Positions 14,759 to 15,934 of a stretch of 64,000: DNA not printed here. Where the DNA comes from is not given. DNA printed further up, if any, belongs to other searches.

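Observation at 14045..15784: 579-aa protein with four tandem Trp-rich ~65-aa repeats of unrecognised type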

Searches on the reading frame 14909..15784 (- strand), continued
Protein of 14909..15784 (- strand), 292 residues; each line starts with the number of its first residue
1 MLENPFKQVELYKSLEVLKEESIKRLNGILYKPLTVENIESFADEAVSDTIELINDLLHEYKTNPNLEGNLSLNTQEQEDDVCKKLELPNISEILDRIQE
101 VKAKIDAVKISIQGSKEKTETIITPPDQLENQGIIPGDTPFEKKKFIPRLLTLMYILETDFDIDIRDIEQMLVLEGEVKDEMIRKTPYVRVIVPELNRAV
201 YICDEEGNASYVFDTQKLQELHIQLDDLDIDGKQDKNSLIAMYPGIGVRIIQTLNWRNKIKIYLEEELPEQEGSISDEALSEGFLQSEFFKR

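Call 84: find_encoding_contigs(protein=P0086, flank=4000, max_places=1)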
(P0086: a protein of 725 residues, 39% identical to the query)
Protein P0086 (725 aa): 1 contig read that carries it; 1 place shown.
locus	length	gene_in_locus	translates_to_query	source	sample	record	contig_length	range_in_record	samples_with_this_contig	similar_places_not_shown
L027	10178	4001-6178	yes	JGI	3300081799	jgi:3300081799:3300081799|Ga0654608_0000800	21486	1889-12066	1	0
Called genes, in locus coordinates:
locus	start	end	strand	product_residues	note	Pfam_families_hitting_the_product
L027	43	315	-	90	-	-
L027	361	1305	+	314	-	PF01745:IPT, PF01715:IPPT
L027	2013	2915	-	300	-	PF18895:T4SS_pilin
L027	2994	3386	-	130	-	PF18895:T4SS_pilin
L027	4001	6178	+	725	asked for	PF27226:AF_1845 (faint)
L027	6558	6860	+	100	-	-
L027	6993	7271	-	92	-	PF05016:ParE_toxin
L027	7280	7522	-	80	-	-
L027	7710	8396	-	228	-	PF04832:SOUL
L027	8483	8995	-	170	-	PF13238:AAA_18 (weak)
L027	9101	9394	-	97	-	PF06961:DUF1294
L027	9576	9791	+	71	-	-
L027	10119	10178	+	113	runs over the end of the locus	-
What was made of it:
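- Tried and rejected: The precomputed hit of P0086 to PF27226 (AF_1845) is 'faint' and was ignored (call 84).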

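Call 85: find_encoding_contigs(protein=P0119, flank=4000, max_places=1)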
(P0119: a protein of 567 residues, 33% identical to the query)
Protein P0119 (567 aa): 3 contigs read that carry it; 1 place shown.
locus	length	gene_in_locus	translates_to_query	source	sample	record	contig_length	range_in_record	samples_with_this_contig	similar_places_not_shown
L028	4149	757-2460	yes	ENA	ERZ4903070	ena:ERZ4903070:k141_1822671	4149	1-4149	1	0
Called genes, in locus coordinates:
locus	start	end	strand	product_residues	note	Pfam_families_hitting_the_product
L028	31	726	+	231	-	PF03483:B3_4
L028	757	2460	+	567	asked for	PF02954:HTH_8 (faint), PF08279:HTH_11 (faint), PF13384:HTH_23 (faint), PF13518:HTH_28 (faint)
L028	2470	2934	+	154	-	PF03485:Arg_tRNA_synt_N, PF00750:tRNA-synt_1d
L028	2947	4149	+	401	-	?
